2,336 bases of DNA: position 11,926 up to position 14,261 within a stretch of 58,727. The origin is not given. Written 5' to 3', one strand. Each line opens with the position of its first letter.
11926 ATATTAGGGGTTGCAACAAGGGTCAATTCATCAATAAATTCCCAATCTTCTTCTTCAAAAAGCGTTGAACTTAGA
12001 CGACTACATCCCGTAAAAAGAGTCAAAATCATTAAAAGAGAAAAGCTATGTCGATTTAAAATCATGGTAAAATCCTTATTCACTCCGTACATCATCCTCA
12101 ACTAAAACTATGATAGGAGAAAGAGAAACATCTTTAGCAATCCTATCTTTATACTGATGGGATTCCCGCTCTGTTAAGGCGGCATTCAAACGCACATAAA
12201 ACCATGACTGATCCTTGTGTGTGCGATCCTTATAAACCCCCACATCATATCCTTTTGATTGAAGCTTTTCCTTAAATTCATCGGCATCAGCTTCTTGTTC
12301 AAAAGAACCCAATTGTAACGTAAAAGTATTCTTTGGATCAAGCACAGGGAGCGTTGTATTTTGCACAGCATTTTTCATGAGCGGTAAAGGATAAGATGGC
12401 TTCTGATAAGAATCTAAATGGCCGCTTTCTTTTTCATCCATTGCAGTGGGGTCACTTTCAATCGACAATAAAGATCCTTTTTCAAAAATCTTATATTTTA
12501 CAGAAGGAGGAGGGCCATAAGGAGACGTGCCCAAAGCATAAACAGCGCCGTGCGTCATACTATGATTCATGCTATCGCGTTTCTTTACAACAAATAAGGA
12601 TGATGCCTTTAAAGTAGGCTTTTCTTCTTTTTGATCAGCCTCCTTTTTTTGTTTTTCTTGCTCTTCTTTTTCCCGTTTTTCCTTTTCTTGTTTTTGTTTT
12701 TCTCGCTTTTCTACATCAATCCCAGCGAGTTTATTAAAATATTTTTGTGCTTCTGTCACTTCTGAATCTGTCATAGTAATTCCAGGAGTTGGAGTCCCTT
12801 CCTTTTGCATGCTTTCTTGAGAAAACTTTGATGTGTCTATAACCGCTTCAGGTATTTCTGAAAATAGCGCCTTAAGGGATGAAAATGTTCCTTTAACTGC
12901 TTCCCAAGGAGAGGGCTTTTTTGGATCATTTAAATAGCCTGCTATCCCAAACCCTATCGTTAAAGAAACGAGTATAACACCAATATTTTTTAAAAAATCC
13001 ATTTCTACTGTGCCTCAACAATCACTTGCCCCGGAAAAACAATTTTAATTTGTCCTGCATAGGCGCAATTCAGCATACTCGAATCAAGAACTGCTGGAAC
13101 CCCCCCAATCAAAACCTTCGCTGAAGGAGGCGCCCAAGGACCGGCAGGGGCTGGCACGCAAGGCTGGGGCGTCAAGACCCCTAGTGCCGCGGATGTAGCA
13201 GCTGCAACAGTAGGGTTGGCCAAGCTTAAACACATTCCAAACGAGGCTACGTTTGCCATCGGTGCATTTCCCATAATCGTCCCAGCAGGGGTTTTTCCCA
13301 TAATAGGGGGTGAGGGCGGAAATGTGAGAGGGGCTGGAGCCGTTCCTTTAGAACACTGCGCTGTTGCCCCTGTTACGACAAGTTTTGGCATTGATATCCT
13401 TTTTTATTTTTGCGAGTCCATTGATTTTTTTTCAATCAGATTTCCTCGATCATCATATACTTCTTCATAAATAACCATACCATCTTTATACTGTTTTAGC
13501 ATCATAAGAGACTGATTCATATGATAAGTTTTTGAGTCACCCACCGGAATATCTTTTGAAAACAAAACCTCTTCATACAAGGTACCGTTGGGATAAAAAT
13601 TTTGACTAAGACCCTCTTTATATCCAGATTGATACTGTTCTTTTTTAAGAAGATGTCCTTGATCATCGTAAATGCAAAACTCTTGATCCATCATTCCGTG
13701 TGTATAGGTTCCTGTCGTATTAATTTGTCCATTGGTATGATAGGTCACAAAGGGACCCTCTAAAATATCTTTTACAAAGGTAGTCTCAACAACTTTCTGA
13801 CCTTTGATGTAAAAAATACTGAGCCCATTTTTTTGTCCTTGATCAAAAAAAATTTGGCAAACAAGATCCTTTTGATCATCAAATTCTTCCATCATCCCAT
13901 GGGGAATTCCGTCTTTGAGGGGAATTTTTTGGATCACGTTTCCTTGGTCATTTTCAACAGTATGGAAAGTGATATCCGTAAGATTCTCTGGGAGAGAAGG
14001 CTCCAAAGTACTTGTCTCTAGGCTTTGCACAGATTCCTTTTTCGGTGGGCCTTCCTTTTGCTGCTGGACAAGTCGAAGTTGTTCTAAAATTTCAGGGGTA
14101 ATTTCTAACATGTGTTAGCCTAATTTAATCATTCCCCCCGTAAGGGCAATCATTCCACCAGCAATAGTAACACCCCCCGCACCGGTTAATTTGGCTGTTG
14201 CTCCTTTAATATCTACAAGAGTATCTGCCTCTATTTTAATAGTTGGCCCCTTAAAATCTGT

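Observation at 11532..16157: Orphan five-gene T6SS tip operon (vgrG - MORN - DUF4280 - SPOR protein - TssJ-like lipoprotein) with no core T6SS genes nearby and no recognisable toxin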

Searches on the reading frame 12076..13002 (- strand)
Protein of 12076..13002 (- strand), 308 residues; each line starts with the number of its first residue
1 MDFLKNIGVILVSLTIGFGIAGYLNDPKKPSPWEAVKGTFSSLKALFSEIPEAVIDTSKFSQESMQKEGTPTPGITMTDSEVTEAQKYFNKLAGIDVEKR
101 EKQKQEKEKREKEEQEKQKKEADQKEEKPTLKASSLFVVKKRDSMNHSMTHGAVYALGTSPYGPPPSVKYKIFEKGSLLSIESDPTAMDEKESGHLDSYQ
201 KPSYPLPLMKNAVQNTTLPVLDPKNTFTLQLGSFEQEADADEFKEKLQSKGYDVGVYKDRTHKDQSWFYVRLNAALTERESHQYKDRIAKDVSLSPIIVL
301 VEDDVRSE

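Call 3: search_protein_families(library=pfam, proteins=[window:12076-13002:-], max_evalue=0.1)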
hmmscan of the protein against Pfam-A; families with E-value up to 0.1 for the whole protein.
window:12076-13002:- (308 aa): 3 families
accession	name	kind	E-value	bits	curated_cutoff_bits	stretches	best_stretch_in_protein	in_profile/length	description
PF05036.18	SPOR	-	2e-10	41.3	21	1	224-299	2-75/76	SPOR domain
PF09756.15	DDRGK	-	0.048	13.7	27.8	1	82-148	27-93/188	DDRGK domain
PF06877.16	RraB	-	0.067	14.2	23.3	1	233-279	29-77/102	Regulator of ribonuclease activity B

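Call 4: search_protein_families(library=ncbifam, proteins=[window:12076-13002:-], max_evalue=0.1)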
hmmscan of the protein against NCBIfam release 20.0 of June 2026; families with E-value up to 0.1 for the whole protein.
window:12076-13002:- (308 aa): 3 families
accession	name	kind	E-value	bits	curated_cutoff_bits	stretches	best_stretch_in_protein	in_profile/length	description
TIGR02223.1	ftsN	equivalog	0.00022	20.9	107.65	1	223-272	225-271/299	cell division protein FtsN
NF047735.1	MPL36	exception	0.0052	16.5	430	1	170-258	181-266/305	RlpA family plasminogen-binding lipoprotein MPL36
TIGR04527.1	mycoplas_twoTM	subfamily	0.046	13.4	125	1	7-115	16-124/248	MG_279/MG_280 family protein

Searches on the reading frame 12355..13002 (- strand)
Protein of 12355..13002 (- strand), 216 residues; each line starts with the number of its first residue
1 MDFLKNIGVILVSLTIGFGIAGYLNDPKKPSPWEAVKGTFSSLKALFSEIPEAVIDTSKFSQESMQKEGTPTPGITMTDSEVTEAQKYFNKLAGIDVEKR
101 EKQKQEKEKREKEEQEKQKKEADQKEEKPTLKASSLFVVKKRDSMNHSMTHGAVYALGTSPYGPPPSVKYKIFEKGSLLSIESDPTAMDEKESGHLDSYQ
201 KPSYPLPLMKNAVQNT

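Call 57: search_protein_representatives(protein=window:12355-13002:-)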
Query: 216 residues. Proteins with E-value up to 0.001 (for the whole library): 10; up to 1e-10: 8; up to 1e-30: 4. The best 10 are listed.
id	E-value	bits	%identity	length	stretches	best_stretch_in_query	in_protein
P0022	2.8e-134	461.4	100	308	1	1-216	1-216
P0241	8.6e-44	166.0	51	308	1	1-215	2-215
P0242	4.1e-39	150.7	46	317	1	9-215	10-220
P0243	2.3e-35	138.5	45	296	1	2-201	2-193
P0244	2.3e-30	122.2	41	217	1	1-210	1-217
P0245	5.7e-28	114.4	56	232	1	77-213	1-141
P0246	8.6e-23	97.5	37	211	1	1-209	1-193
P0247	1.6e-16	77.0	36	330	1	4-192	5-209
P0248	1.3e-04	38.1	37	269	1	99-188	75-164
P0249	4.1e-04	36.5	31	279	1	7-188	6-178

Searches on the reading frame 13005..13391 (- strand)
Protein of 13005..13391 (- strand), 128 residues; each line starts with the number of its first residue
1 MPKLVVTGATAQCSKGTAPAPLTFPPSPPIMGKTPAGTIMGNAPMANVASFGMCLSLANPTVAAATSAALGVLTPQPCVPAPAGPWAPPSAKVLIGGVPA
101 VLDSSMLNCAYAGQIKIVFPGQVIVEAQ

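Call 3: search_protein_families(library=pfam, proteins=[window:13005-13391:-], max_evalue=0.1)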
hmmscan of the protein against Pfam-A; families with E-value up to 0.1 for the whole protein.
window:13005-13391:- (128 aa): 3 families
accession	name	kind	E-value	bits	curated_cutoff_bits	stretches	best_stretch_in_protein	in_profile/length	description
PF14107.11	DUF4280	-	5.1e-27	95.1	26.3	1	5-122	1-109/109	Domain of unknown function (DUF4280)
PF05488.18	PAAR_motif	-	0.017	15.8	27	1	59-109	15-64/70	PAAR motif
PF05754.19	DUF834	-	0.02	15.1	23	1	52-67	30-45/52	Domain of unknown function (DUF834)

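Call 4: search_protein_families(library=ncbifam, proteins=[window:13005-13391:-], max_evalue=0.1)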
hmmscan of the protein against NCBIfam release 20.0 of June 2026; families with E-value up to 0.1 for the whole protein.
window:13005-13391:- (128 aa): 2 families
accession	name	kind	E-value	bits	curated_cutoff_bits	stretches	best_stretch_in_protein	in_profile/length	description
NF041248.1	T6SS_IglG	exception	0.029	14.2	200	1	6-125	57-170/173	type VI secretion system PAAR-like protein IglG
NF058621.1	DiazavRedAvaA7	equivalog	0.041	13.5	400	1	45-107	199-261/304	3-diazoavenalumate denitrifying reductase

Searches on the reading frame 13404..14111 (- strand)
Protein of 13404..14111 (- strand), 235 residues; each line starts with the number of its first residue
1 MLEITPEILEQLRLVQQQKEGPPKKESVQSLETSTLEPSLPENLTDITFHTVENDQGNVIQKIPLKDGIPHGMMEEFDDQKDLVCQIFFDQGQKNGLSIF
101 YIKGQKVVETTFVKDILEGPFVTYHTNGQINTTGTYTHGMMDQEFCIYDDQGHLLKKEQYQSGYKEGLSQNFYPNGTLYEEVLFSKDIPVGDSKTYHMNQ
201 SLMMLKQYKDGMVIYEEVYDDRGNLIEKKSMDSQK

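Call 3: search_protein_families(library=pfam, proteins=[window:13404-14111:-], max_evalue=0.1)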
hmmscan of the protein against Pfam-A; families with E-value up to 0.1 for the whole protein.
window:13404-14111:- (235 aa): 1 family
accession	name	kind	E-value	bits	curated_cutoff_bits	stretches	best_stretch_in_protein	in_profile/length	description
PF07661.19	MORN_2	-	7.2e-10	38.4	29.6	1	165-184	1-20/22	MORN repeat variant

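Call 4: search_protein_families(library=ncbifam, proteins=[window:13404-14111:-], max_evalue=0.1)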
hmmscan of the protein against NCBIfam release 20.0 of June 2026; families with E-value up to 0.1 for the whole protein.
window:13404-14111:- (235 aa): 1 family
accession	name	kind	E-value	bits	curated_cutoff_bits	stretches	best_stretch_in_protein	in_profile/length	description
NF033566.1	adhes_LIC20035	equivalog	6.8e-10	38.3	250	1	65-210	111-262/434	LIC20035 family adhesin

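Call 48: find_homologous_proteins(query=window:13404-14111:-, max_evalue=0.00001)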
Query window:13404-14111:- (235 aa): 3 proteins with E <= 0.00001 among 135 candidates.
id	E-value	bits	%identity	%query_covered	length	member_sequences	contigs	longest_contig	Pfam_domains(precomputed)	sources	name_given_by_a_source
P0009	1.9e-145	501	96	100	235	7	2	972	PF07661.20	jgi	jgi:antitoxin component YwqK of YwqJK toxin-antitoxin module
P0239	2.6e-99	350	65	99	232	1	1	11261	PF07661.20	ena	-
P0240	2.8e-54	202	48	98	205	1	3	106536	PF07661.20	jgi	jgi:antitoxin component YwqK of YwqJK toxin-antitoxin module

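Call 62: predict_structure(alignment_id=A3)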
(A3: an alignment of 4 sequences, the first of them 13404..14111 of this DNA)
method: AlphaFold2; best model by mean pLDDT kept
length: 235 residues; sequences in the alignment: 4
mean_pLDDT: 76.6   pTM: 0.66
mean pLDDT of the five models: 76.6, 64.6, 59.1, 56.7, 49.8
residues with pLDDT >= 90: 118; 70-90: 43; 50-70: 21; < 50: 53
segments of 3 or more residues with pLDDT < 50: 1-47, 66-70
pLDDT, mean of each block of 10 residues (from residue 1): 36 41 34 30 44 64 53 76 82 84 89 89 93 94 95 96 95 96 96 96 96 95 94 58
secondary structure, 60 per line:
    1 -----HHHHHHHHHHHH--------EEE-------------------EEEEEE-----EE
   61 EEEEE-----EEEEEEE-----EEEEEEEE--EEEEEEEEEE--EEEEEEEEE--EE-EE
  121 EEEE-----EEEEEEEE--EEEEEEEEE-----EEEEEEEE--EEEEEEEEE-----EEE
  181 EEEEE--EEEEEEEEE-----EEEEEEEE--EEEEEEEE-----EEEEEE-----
elements in order: H6-17 E26-28 E48-53 E59-65 E71-77 E83-90 E93-102 E105-113 E119-124 E130-137 E140-148 E154-161 E164-172 E178-185 E188-196 E202-209 E212-219 E225-230

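Call 65: fold_search(model_id=the predicted structure, library=pdb)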
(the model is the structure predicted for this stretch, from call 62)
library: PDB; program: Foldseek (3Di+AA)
matches with E <= 10: 584; with E <= 0.001: 44
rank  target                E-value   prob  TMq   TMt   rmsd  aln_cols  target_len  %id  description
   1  6t6q_BBB              4.5e-06  1.00  0.52  0.58   7.1       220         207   17  Crystal structure of Toxoplasma gondii Morn1 (extended conformation). (released 2020-11-18)
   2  6t69                  8.8e-06  1.00  0.53  0.59   7.2       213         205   17  Crystal structure of Toxoplasma gondii Morn1(V shape) (released 2020-11-18)
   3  6t6q_AAA              8.8e-06  1.00  0.52  0.58   8.3       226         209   16  Crystal structure of Toxoplasma gondii Morn1 (extended conformation). (released 2020-11-18)
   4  6t4d                  9.3e-06  1.00  0.48  0.54   6.0       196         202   14  Crystal structure of Plasmodium falciparum Morn1 (released 2020-11-18)
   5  6t4r_CCC              9.3e-06  1.00  0.49  0.53   8.9       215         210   15  Crystal structure of Trypanosoma brucei Morn1 (released 2020-11-18)
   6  2fkj_A                1.1e-05  1.00  0.53  0.36   7.2       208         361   12  The crystal structure of engineered OspA (released 2006-11-21)
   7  9e5c_4y               1.8e-05  1.00  0.47  0.19   8.4       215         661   11  Cryo-EM structure of 96 nm repeat of microtubule doublet from T. brucei flagellum (released 2025-03-12)
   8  6t68_A                2.3e-05  1.00  0.49  0.56   6.2       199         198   14  Crystal structure of Trypanosoma brucei Morn1 (released 2020-11-18)
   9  8uy4_A                2.3e-05  1.00  0.26  0.07  19.0       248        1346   13  Acinetobacter baumannii Tse15 Rhs effector (released 2024-10-09)
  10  6t4r_AAA              2.8e-05  1.00  0.49  0.52   7.8       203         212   16  Crystal structure of Trypanosoma brucei Morn1 (released 2020-11-18)
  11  9ifo_A                4.2e-05  1.00  0.24  0.05  17.8       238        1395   13  Structure of Teneurin-Like Protein (TLP) (released 2026-03-11)
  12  6t68_B                8.7e-05  1.00  0.38  0.43   8.2       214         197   13  Crystal structure of Trypanosoma brucei Morn1 (released 2020-11-18)
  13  7q97_A                1.2e-04  0.98  0.18  0.05  23.2       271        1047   11  Structure of the bacterial type VI secretion system effector RhsA. (released 2021-12-22)
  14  2oy8                  1.3e-04  1.00  0.51  0.40   7.1       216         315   12  The crystal structure of OspA mutant (released 2008-03-04)
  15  1h3i_A                1.6e-04  1.00  0.32  0.27   9.8       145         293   20  Crystal structure of the Histone Methyltransferase SET7/9 (released 2002-11-11)
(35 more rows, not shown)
